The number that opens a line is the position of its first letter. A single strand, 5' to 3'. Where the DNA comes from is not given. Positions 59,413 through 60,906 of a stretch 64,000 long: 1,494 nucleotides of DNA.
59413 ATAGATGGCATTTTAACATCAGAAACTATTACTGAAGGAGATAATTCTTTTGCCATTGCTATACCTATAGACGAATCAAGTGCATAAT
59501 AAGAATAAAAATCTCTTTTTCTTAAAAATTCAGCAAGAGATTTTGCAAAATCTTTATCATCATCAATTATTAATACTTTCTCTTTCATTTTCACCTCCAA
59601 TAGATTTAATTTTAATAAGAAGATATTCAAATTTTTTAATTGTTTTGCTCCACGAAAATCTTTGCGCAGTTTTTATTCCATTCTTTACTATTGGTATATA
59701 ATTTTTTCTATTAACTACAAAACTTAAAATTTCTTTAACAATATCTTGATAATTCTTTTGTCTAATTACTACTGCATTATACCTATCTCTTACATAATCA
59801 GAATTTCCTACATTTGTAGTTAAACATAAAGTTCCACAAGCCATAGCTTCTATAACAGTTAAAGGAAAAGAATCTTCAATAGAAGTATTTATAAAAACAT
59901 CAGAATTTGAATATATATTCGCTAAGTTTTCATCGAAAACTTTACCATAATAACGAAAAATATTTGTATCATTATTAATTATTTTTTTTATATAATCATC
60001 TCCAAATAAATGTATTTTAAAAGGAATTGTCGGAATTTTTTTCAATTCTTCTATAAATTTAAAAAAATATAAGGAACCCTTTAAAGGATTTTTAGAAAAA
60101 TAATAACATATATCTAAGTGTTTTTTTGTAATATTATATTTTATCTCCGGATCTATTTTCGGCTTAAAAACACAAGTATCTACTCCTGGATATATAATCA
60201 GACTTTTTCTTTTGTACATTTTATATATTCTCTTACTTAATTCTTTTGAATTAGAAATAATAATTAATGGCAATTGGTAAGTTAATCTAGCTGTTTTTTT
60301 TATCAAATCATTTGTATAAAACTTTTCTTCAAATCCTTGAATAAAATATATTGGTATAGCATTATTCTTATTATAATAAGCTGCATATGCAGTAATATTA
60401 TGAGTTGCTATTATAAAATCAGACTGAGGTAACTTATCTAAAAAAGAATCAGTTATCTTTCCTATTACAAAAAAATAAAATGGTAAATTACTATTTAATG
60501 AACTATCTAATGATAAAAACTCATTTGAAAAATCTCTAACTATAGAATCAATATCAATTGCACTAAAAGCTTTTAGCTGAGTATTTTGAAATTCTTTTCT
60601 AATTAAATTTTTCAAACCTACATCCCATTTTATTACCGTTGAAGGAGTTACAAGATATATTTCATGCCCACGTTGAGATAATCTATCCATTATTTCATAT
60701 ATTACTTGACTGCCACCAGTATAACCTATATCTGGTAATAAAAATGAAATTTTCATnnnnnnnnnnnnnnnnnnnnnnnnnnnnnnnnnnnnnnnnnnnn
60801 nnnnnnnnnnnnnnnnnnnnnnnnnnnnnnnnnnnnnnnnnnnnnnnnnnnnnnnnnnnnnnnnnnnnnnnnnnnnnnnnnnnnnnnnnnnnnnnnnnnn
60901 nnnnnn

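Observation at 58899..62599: Sigma-28-driven operon encoding a pseudo-kinase hybrid protein, a GT4 glycosyltransferase and an OmpR-type regulator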

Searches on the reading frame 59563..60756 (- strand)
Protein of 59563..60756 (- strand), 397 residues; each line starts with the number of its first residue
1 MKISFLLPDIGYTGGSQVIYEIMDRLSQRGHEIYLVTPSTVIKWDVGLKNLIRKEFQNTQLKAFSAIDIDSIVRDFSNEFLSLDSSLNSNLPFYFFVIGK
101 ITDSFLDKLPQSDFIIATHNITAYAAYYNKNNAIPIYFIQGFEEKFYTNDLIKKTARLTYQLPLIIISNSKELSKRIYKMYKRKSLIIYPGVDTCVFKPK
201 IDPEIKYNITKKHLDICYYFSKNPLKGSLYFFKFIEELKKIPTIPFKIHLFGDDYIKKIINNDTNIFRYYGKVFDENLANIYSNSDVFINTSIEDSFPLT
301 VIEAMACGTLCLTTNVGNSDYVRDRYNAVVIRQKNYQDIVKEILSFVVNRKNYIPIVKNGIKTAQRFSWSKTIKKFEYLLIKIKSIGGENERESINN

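Call 7: search_protein_families(library=pfam, proteins=[window:59563-60756:-], max_evalue=0.01)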
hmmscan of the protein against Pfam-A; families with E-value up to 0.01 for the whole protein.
window:59563-60756:- (397 aa): 4 families
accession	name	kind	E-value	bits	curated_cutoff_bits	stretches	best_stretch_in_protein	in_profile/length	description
PF00534.26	Glycos_transf_1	-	1.9e-18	67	26.4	1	209-361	11-170/172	Glycosyl transferases group 1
PF13692.12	Glyco_trans_1_4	-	3.3e-18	66.7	27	1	224-346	13-139/142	Glycosyl transferases group 1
PF13524.12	Glyco_trans_1_2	-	1.2e-07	32.2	25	1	234-373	5-139/144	Glycosyl transferase-like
PF13439.12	Glyco_transf_4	-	6.8e-05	23.4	28.5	1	14-194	3-168/170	Glycosyltransferase Family 4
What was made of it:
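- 59563..60756 (-): GT4-family (GT-B fold, retaining type) glycosyltransferase, 397 aa. Its ATG directly follows the pHK stop codon. PF00534 at 67 bits and PF13692 at 66.7 bits (call 7).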

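Call 8: search_protein_families(library=ncbifam, proteins=[window:59563-60756:-], max_evalue=0.01)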
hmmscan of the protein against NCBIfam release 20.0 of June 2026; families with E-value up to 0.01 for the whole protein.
window:59563-60756:- (397 aa): 26 families (the best 25 are shown)
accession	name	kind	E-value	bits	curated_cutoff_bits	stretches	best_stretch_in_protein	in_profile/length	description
TIGR03999.1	thiol_BshA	equivalog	6.3e-14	51.7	273.7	1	275-380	263-370/375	N-acetyl-alpha-D-glucosaminyl L-malate synthase BshA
TIGR03088.1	stp2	hypoth_equivalog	5.6e-12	45.4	409.05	1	276-379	264-369/374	TIGR03088 family PEP-CTERM/XrtA system glycosyltransferase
TIGR02472.1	sucr_P_syn_N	equivalog_domain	1.8e-11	43.6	576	1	284-376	340-434/439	sucrose-phosphate synthase, putative, glycosyltransferase domain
TIGR03449.1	mycothiol_MshA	equivalog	1.5e-10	40.6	462.5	1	273-377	292-397/406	D-inositol-3-phosphate glycosyltransferase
NF047880.1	glyco_SdgA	exception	4.6e-10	38.6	800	1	234-379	336-486/488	serine-aspartate repeat adhesin O-glycosyltransferase SdgA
TIGR04047.1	MSMEG_0565_glyc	hypoth_equivalog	6.4e-10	38.6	259.85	1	269-374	261-365/373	MSMEG_0565 family glycosyltransferase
NF047684.1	TeichurnBiosyTuaC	equivalog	3.2e-09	36.2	550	1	167-354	169-359/391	teichuronic acid biosynthesis protein TuaC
TIGR02918.1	TIGR02918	equivalog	4.1e-09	35.7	574.6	1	236-379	343-496/500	accessory Sec system glycosyltransferase GtfA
NF041876.1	EPS_EpsE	equivalog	1.6e-08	34.2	400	1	177-363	180-375/389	exopolysaccharide biosynthesis GT4 family glycosyltransferase EpsE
TIGR02468.1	sucrsPsyn_pln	equivalog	1.9e-08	32.6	1143.95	1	286-376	573-664/1051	sucrose-phosphate synthase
NF046085.1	XrtY_assoc_Gly1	equivalog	4.3e-08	32.4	400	1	254-376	249-377/387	XrtY-associated glycosyltransferase XYAG1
NF038229.1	Glyco4_Geo_Pelo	equivalog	5e-08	32.3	400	1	254-334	205-288/338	GPMC system family 4 glycosyltransferase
TIGR02149.1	glgA_Coryne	subfamily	1.2e-07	31.2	302.4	1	256-375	255-382/391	glycogen synthase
NF053787.1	GlcN_PG_synth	equivalog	1.6e-06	27.2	480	1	166-375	147-351/361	N-acetylglucosaminyl phosphatidylglycerol synthase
NF038255.1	exopoly_VpsD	equivalog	4e-06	25.9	300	1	267-382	265-378/381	VpsD family glycosyltransferase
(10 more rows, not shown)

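Call 33: find_homologous_proteins(query=window:59563-60756:-, max_evalue=1e-10)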
Query window:59563-60756:- (397 aa): 8 proteins with E <= 1e-10 among 7027 candidates.
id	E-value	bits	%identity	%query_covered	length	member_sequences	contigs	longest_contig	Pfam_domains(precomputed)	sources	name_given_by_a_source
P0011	5.7e-260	880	100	100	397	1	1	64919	PF00534.27,PF13524.13,PF13692.13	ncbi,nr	ncbi:MAG: glycosyltransferase family 4 protein [Elusimicrobiales bacterium]|nr:glycosyltransferase f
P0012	9.7e-157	540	60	100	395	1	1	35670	PF00534.27,PF13524.13,PF13439.13,PF13692.13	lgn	-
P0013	1.3e-154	533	59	100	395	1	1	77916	PF00534.27,PF13524.13,PF13439.13,PF13692.13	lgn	-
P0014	9.4e-153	527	59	98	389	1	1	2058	PF00534.27,PF13524.13,PF13692.13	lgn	-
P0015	5.8e-106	373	47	100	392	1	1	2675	PF00534.27,PF13524.13,PF13692.13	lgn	-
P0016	1.6e-20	92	28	95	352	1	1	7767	PF00534.27,PF13692.13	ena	-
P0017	1.8e-13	68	34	40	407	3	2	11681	PF00534.27,PF13439.13,PF13692.13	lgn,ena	-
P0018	7.8e-12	63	34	48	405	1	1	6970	PF00534.27,PF13439.13,PF13692.13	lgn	-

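Call 34: find_encoding_contigs(protein=P0012, flank=8000, max_places=2)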
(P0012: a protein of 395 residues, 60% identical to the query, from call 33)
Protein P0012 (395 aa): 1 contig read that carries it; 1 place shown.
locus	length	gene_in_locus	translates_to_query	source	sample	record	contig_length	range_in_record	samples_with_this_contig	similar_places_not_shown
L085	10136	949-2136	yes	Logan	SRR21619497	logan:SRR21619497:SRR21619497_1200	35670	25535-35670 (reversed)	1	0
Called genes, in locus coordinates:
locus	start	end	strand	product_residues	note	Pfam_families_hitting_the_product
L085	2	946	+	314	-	?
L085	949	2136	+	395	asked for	PF13439:Glyco_transf_4 (faint), PF00534:Glycos_transf_1, PF13692:Glyco_trans_1_4, PF13524:Glyco_trans_1_2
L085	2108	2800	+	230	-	PF00072:Response_reg, PF00486:Trans_reg_C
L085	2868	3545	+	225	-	PF22692:LlgE_F_G_D1, PF06429:Flg_bbr_C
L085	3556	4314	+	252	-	PF00460:Flg_bb_rod, PF22692:LlgE_F_G_D1, PF06429:Flg_bbr_C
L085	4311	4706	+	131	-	PF13144:ChapFlgA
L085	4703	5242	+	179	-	PF02107:FlgH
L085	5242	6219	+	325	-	PF02119:FlgI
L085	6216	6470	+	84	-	-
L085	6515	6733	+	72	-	PF04316:FlgM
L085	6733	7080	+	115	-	-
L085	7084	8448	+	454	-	PF22638:FlgK_D1, PF06429:Flg_bbr_C (weak)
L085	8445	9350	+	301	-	PF00669:Flagellin_N (weak)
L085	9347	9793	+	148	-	PF02623:FliW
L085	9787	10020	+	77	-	PF02599:CsrA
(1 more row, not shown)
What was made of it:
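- On GT4 glycosyltransferase (GT-B fold, retaining): Orthologs appear confined to this Elusimicrobia group: the named or traced hits are Elusimicrobia or sit in the same flagellar gene order (calls 33, 34).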

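Call 35: find_encoding_contigs(protein=P0016, flank=8000, max_places=2)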
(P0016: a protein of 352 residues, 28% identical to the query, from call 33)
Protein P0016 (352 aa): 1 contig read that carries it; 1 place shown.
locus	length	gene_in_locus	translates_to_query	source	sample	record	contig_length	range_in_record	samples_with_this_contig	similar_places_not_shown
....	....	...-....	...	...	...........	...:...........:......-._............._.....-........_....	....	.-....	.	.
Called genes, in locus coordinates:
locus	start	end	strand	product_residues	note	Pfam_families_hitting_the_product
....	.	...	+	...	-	?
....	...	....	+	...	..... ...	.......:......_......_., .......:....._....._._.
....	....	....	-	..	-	-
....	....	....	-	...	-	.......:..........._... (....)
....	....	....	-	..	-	-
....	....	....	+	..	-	-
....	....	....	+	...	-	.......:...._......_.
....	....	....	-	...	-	?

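Call 50: search_solved_structures(query=window:59563-60756:-, max_evalue=0.001)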
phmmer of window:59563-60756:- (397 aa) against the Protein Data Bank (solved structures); distinct sequences matched with E-value up to 0.001: 12.
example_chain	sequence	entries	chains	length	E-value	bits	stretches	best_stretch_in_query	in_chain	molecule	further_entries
5d00_A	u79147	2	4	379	1e-07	34.6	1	277-346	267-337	N-acetyl-alpha-D-glucosaminyl L-malate synthase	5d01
2jjm_A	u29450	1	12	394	9.8e-07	31.3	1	270-319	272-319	GLYCOSYL TRANSFERASE, GROUP 1 FAMILY PROTEIN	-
3mbo_A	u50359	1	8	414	1.2e-06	31.1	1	270-319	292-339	Glycosyltransferase, group 1 family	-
6d9t_A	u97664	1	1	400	7.9e-05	25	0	243-381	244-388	Glycosyl transferase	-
6n1x_A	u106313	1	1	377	8.6e-05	24.9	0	243-379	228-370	Glycosyltransferase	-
2r60_A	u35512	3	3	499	0.00016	24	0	280-383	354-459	Glycosyl transferase, group 1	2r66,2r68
2f9f_A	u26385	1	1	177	0.00018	23.8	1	230-318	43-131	first mannosyl transferase (wbaZ-1)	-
9dcm_B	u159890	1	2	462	0.0002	23.7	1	271-335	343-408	Sucrose-phosphate synthase-like protein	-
8vrf_B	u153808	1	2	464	0.0002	23.7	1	271-335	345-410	Sucrose-phosphate synthase-like protein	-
4pqg_A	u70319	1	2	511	0.00021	23.7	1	234-341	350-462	Glycosyltransferase Gtf1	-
8uag_A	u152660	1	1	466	0.00021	23.6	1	271-335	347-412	Sucrose-phosphate synthase-like protein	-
8dvz_A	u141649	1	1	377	0.00075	21.8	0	190-345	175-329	N, N'-diacetylbacillosaminyl-diphospho-undecaprenol alpha-1,3-N-acetylgalactosaminyltransf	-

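Call 77: predict_structure(alignment_id=A4)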
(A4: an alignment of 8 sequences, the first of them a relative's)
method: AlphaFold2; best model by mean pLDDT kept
length: 397 residues; sequences in the alignment: 8
mean_pLDDT: 80.2   pTM: 0.79
mean pLDDT of the five models: 80.2, 76.8, 68.5, 68.1, 63.4
residues with pLDDT >= 90: 155; 70-90: 151; 50-70: 53; < 50: 38
segments of 3 or more residues with pLDDT < 50: 60-88, 389-397
pLDDT, mean of each block of 10 residues (from residue 1): 90 78 94 91 86 68 36 43 47 72 89 92 89 88 58 72 86 84 86 92 92 89 68 89 88 74 78 88 94 69 94 75 89 82 92 96 91 92 73 38
secondary structure, 60 per line:
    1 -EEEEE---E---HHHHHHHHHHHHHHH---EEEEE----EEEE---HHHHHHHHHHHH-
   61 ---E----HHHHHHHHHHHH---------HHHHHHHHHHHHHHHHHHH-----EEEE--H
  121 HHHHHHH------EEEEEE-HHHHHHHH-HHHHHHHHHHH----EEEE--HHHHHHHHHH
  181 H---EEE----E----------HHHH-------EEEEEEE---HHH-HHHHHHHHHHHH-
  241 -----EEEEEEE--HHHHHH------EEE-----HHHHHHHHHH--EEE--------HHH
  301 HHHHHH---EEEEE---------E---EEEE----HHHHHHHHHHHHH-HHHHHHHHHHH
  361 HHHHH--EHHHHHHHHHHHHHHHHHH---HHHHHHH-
elements in order: E2-6 H14-28 E32-36 E41-44 H48-59 H69-80 H90-108 E114-117 H120-127 E134-139 H141-148 H150-160 E165-168 H171-181 E185-187 H203-206 E214-220 H228-239 E246-252 H255-260 E267-269 H275-284 E287-289 H298-306 E310-314 E328-331 H336-348 H350-365 H369-386 H390-396

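Call 79: fold_search(model_id=the predicted structure, library=pdb)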
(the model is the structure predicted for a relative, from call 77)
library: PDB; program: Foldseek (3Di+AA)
matches with E <= 10: 1213; with E <= 0.001: 364
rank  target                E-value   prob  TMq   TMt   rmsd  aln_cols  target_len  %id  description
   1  3mbo_C                1.4e-15  1.00  0.68  0.72   6.7       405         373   14  Crystal Structure of the Glycosyltransferase BaBshA bound with UDP and L-malate (released 2010-09-29)
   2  3c4q_A                1.9e-15  1.00  0.68  0.69   6.8       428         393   14  Structure of the retaining glycosyltransferase MshA : The first step in mycothiol biosynthesis. Organism : Corynebacte (released 2008-04-01)
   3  3c4q_B                3.3e-15  1.00  0.69  0.69   6.9       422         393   14  Structure of the retaining glycosyltransferase MshA : The first step in mycothiol biosynthesis. Organism : Corynebacte (released 2008-04-01)
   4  3c48_B                3.9e-15  1.00  0.43  0.43  13.3       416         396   14  Structure of the retaining glycosyltransferase MshA: The first step in mycothiol biosynthesis. Organism: Corynebacteri (released 2008-03-25)
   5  6n1x                  5.1e-15  1.00  0.67  0.70   7.2       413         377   15  BshA from Staphylococcus aureus complexed with UDP and N-acetylglucosamine (released 2019-08-21)
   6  3c48_A                5.4e-15  1.00  0.43  0.43  13.6       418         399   14  Structure of the retaining glycosyltransferase MshA: The first step in mycothiol biosynthesis. Organism: Corynebacteri (released 2008-03-25)
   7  6kih_B                7.1e-15  1.00  0.66  0.66   7.0       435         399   15  Sucrose-phosphate synthase (tll1590) from Thermosynechococcus elongatus (released 2020-05-27)
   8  3mbo_D                7.9e-15  1.00  0.65  0.69   6.8       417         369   15  Crystal Structure of the Glycosyltransferase BaBshA bound with UDP and L-malate (released 2010-09-29)
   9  6d9t                  9.9e-15  1.00  0.66  0.70   7.3       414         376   16  BshA from Staphylococcus aureus complexed with UDP (released 2019-05-08)
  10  5d00_A                1.0e-14  1.00  0.65  0.71   7.2       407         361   17  Crystal structure of BshA from B. subtilis complexed with N-acetylglucosaminyl-malate and UMP (released 2016-09-07)
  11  3mbo_F                1.5e-14  1.00  0.66  0.70   7.0       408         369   15  Crystal Structure of the Glycosyltransferase BaBshA bound with UDP and L-malate (released 2010-09-29)
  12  5d00_B                1.6e-14  1.00  0.65  0.71   6.8       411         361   16  Crystal structure of BshA from B. subtilis complexed with N-acetylglucosaminyl-malate and UMP (released 2016-09-07)
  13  6kih_A                2.1e-14  1.00  0.68  0.67   6.3       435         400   14  Sucrose-phosphate synthase (tll1590) from Thermosynechococcus elongatus (released 2020-05-27)
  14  3fro_A                2.1e-14  1.00  0.63  0.58   7.4       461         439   14  Crystal structure of Pyrococcus abyssi glycogen synthase with open and closed conformations (released 2010-01-12)
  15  3mbo_B                3.5e-14  1.00  0.67  0.71   6.7       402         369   16  Crystal Structure of the Glycosyltransferase BaBshA bound with UDP and L-malate (released 2010-09-29)
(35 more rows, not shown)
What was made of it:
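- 59563..60756 (-): AF2 pLDDT 80, with top Foldseek hits BshA, MshA, sucrose-phosphate synthase and PglA at TM about 0.68 (calls 77, 79).
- On GT4 glycosyltransferase (GT-B fold, retaining): Foldseek hits BshA, MshA and others at E about 1e-15 and TM about 0.68 (calls 77, 79).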
